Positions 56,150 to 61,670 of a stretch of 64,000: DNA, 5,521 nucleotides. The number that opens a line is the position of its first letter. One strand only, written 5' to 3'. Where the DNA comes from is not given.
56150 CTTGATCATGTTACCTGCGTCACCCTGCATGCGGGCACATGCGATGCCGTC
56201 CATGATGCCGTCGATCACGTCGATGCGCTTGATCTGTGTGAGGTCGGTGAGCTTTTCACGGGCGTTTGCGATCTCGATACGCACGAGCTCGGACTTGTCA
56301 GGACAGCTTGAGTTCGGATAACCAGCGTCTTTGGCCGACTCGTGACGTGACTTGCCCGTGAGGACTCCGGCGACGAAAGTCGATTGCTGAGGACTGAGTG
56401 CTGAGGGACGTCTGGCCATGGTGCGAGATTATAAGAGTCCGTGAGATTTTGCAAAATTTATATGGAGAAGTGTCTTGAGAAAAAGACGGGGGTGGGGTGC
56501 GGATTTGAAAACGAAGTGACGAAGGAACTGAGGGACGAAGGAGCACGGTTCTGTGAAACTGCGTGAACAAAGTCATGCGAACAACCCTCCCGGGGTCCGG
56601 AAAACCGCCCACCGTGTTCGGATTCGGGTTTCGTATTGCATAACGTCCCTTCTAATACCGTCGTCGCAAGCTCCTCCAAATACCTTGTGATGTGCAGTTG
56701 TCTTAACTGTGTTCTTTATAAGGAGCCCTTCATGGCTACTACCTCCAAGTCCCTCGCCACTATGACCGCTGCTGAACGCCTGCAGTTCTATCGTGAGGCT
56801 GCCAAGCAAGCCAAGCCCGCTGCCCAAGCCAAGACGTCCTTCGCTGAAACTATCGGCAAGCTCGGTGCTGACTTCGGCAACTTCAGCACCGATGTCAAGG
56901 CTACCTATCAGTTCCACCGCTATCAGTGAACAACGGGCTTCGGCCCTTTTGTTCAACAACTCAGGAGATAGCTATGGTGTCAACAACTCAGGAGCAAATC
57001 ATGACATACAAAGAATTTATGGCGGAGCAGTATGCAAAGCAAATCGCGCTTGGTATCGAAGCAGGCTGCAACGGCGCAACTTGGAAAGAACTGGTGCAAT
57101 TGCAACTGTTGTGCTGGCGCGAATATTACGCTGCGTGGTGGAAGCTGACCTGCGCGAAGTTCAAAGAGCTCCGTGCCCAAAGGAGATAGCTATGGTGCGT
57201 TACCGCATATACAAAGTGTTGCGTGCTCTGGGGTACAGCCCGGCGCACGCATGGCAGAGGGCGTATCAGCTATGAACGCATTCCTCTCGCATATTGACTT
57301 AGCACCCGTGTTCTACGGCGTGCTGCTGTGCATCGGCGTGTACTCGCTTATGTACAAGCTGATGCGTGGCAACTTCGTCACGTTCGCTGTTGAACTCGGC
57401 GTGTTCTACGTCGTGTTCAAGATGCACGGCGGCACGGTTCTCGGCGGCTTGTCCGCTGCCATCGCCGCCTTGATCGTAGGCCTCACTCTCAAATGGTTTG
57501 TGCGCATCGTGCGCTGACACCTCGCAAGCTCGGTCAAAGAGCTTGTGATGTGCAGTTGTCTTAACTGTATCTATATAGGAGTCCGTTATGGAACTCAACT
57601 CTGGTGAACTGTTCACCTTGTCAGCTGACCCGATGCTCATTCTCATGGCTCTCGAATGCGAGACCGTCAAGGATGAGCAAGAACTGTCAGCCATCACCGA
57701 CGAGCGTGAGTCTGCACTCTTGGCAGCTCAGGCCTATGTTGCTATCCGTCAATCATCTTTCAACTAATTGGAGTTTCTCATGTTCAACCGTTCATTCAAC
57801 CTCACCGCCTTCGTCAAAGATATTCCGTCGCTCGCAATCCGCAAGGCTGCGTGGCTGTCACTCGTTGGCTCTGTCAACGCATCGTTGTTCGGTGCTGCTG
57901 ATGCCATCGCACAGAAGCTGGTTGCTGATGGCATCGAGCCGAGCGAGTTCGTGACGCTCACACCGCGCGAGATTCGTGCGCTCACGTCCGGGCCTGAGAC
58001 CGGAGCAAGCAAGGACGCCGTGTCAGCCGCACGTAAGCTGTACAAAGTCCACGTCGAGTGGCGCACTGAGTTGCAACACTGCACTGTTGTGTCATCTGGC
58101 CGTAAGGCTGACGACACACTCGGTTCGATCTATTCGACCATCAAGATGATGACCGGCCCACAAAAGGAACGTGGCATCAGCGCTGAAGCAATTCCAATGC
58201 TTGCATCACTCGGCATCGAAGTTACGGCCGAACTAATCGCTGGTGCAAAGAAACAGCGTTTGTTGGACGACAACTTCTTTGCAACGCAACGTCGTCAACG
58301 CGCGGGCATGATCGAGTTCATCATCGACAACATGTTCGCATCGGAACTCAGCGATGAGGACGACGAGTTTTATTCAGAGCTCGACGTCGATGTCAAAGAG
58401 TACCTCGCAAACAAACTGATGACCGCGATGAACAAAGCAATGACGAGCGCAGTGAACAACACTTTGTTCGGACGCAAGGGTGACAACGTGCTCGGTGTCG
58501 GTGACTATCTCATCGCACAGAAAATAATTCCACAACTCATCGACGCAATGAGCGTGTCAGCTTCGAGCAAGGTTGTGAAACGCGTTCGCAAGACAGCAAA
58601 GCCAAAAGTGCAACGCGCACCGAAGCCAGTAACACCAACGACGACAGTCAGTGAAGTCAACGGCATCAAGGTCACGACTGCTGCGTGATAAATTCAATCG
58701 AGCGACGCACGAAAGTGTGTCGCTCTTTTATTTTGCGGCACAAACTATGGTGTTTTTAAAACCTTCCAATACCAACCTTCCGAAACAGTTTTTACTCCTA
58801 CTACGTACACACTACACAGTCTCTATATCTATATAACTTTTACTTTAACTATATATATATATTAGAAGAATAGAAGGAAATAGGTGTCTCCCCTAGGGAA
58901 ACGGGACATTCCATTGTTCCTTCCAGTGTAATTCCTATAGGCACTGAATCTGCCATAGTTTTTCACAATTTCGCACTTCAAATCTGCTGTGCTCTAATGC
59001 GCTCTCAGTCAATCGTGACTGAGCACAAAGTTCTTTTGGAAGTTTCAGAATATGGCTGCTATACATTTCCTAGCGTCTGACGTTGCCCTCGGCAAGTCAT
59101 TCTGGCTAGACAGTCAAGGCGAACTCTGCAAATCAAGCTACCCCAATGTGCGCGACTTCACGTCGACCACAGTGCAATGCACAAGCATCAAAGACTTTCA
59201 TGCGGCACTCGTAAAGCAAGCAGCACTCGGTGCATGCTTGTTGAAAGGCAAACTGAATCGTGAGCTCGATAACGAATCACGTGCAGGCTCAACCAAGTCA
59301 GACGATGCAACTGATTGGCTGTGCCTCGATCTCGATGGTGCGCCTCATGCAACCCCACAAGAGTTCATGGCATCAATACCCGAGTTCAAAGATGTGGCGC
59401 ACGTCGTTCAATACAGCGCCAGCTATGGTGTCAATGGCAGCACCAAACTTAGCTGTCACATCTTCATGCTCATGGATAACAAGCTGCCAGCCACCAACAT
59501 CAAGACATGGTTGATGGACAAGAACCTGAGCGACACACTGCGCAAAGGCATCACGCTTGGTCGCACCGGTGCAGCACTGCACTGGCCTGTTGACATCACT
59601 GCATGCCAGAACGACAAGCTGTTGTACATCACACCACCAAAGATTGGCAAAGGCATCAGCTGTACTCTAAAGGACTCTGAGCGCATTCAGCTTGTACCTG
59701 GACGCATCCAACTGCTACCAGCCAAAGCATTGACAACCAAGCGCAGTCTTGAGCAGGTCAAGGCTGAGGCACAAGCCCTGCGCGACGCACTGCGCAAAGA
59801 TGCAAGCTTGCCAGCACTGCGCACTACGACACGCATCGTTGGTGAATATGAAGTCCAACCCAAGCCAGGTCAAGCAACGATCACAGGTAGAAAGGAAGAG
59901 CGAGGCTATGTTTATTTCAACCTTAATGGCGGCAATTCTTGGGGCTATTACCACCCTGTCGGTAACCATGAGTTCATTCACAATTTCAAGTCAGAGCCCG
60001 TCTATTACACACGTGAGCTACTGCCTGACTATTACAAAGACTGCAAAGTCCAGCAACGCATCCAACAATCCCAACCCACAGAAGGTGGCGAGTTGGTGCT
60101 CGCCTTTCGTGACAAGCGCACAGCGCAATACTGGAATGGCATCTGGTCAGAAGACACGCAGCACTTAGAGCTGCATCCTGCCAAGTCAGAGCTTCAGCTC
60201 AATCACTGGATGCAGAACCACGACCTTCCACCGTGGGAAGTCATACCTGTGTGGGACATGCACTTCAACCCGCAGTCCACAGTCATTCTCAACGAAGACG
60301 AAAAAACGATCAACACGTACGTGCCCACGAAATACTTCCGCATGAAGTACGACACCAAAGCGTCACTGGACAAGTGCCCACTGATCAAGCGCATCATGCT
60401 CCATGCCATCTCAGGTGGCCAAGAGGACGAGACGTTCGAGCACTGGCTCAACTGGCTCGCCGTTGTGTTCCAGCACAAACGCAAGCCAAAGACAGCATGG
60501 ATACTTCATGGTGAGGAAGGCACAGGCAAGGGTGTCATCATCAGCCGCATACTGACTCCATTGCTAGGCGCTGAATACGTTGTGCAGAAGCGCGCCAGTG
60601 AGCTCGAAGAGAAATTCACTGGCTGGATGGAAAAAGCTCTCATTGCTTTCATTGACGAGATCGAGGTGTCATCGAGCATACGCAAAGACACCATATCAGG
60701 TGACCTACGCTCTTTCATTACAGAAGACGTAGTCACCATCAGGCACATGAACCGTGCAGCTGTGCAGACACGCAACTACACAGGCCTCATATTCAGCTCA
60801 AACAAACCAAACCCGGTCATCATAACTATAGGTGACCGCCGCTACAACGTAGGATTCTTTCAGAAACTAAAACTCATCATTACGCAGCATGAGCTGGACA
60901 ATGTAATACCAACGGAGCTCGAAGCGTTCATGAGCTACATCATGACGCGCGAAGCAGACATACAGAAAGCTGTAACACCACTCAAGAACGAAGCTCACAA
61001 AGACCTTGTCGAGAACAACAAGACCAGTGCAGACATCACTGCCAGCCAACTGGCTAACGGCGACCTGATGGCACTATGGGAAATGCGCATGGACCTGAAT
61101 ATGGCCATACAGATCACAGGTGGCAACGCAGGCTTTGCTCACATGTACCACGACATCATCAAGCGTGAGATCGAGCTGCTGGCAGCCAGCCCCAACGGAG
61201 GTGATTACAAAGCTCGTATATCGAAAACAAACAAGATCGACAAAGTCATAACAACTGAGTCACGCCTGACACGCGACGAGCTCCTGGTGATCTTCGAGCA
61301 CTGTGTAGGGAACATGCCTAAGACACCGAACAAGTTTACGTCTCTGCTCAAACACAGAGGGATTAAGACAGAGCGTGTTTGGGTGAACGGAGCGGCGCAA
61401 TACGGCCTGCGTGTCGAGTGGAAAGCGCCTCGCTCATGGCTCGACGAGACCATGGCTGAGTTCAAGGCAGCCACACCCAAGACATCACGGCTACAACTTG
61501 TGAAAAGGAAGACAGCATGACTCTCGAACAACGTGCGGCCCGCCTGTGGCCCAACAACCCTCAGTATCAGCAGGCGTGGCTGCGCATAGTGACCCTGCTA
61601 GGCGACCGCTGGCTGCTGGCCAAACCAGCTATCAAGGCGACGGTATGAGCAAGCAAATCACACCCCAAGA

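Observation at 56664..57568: A 47-nt element (identical 27-nt core with a stem-loop) occurs twice, each about 20 nt upstream of an early ORF, and is not sigma70-like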

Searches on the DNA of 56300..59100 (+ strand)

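Call 5: search_dna_similar(query=window:56300-58800:+, collection=phages, mode=distant, max_rows=30)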
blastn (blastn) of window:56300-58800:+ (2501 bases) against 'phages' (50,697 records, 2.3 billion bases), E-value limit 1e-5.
No match.

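Call 50: search_rna_families(source=window, start=56300, end=59100, threshold=evalue, max_evalue=10)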
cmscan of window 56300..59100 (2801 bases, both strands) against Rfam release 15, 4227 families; matches with E-value up to 10: 3.
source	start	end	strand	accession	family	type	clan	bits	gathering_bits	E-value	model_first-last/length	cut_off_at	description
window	57305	57445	+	RF03976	MIR898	Gene; miRNA;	-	21.8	75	0.23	1-154/154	no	MIR898 microRNA precursor family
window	57612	57650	-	RF01133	sR3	Gene; snRNA; snoRNA; CD-box;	-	16.1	41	0.48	1-55/55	no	Small nucleolar RNA sR3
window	58284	58328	-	RF01129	sR44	Gene; snRNA; snoRNA; CD-box;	-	12.3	45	10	1-55/55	no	Small nucleolar RNA sR44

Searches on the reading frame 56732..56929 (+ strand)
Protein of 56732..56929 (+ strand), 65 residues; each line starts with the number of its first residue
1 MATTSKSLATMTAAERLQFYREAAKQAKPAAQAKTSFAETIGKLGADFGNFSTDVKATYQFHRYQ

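Call 20: search_protein_families(library=pfam, proteins=[window:56732-56929:+], max_evalue=0.01)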
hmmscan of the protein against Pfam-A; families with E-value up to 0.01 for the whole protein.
window:56732-56929:+ (65 aa): 0 families

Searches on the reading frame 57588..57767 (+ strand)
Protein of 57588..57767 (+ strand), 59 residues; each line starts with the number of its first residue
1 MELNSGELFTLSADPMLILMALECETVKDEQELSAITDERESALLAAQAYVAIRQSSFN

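Call 20: search_protein_families(library=pfam, proteins=[window:57588-57767:+], max_evalue=0.01)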
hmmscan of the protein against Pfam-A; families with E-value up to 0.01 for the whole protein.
window:57588-57767:+ (59 aa): 0 families

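Call 70: find_encoding_contigs(protein=window:57588-57767:+, flank=3000, max_places=10)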
Protein window:57588-57767:+ (59 aa): 3 contigs read that carry it; 1 place shown.
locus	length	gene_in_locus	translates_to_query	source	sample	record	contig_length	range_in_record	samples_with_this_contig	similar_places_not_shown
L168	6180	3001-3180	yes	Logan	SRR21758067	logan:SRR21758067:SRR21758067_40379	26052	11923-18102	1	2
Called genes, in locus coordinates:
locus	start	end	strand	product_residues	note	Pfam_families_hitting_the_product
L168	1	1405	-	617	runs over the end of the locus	PF03237:Terminase_6N, PF17289:Terminase_6C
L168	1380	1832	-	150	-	-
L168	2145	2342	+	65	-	-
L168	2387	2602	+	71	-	-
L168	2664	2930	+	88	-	-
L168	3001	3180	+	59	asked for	-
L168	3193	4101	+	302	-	-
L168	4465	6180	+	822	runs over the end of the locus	PF19263:DUF5906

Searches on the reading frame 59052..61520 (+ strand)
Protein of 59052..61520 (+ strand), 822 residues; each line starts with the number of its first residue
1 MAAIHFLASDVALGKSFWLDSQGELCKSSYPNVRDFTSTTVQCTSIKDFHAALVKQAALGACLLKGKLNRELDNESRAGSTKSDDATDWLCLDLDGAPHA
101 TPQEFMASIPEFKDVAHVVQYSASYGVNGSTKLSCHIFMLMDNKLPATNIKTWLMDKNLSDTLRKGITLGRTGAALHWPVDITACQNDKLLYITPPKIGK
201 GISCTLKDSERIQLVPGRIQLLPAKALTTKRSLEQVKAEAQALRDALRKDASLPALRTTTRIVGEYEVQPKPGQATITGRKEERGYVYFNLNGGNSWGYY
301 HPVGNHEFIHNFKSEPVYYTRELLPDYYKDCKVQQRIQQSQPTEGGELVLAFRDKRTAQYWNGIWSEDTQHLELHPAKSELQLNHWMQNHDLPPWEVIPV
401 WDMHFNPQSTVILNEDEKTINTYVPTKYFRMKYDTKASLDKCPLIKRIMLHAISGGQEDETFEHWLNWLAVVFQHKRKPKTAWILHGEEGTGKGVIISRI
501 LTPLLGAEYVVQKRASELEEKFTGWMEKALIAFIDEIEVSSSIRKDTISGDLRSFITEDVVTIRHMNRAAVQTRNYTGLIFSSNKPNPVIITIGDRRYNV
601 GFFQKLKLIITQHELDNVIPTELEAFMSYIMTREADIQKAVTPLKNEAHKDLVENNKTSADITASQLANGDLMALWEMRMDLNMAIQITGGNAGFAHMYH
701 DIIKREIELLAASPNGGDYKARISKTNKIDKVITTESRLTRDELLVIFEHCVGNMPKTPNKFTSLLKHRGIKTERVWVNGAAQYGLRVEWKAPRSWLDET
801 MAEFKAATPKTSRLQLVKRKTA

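Call 8: search_protein_families(library=phrogs, proteins=[window:59052-61520:+])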
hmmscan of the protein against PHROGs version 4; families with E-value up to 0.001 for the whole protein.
window:59052-61520:+ (822 aa): 8 families
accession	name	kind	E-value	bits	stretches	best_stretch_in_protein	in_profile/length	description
phrog_24712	-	unknown function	4e-179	598.2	1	4-800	3-768/801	-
phrog_1156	-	DNA, RNA and nucleotide metabolism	3.6e-23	83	1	408-598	487-678/855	DNA primase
phrog_1829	-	DNA, RNA and nucleotide metabolism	3.5e-20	72.7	1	422-640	451-664/772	DNA primase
phrog_4762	-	unknown function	9.7e-09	34.7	1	450-634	476-658/822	-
phrog_2249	-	DNA, RNA and nucleotide metabolism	5e-07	29.8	1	456-537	498-600/802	DNA primase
phrog_9765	-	DNA, RNA and nucleotide metabolism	5.5e-06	25.6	1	411-603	562-747/939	DNA primase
phrog_864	-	DNA, RNA and nucleotide metabolism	7.9e-06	25.6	1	422-585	311-466/1064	DNA primase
phrog_25980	-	unknown function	0.00059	21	0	754-801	22-69/77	-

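Call 24: find_related_loci(query=window:59052-61520:+, collection=viral_contigs, flank=5000)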
Query window:59052-61520:+ (822 aa) in viral_contigs; peptide patterns used: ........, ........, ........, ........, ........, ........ (x = any residue, [..] = any of these).
5 stretches matched a pattern; 5 encode a relative of the query (tblastn E <= 1e-3); 4 distinct loci.
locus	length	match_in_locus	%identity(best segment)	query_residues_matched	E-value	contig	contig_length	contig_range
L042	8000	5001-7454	80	3-817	0e+0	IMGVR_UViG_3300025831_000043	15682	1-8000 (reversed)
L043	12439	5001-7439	70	1-810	0e+0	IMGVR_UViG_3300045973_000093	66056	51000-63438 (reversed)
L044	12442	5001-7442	60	1-818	0e+0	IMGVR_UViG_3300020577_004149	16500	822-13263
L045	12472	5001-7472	78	3-822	0e+0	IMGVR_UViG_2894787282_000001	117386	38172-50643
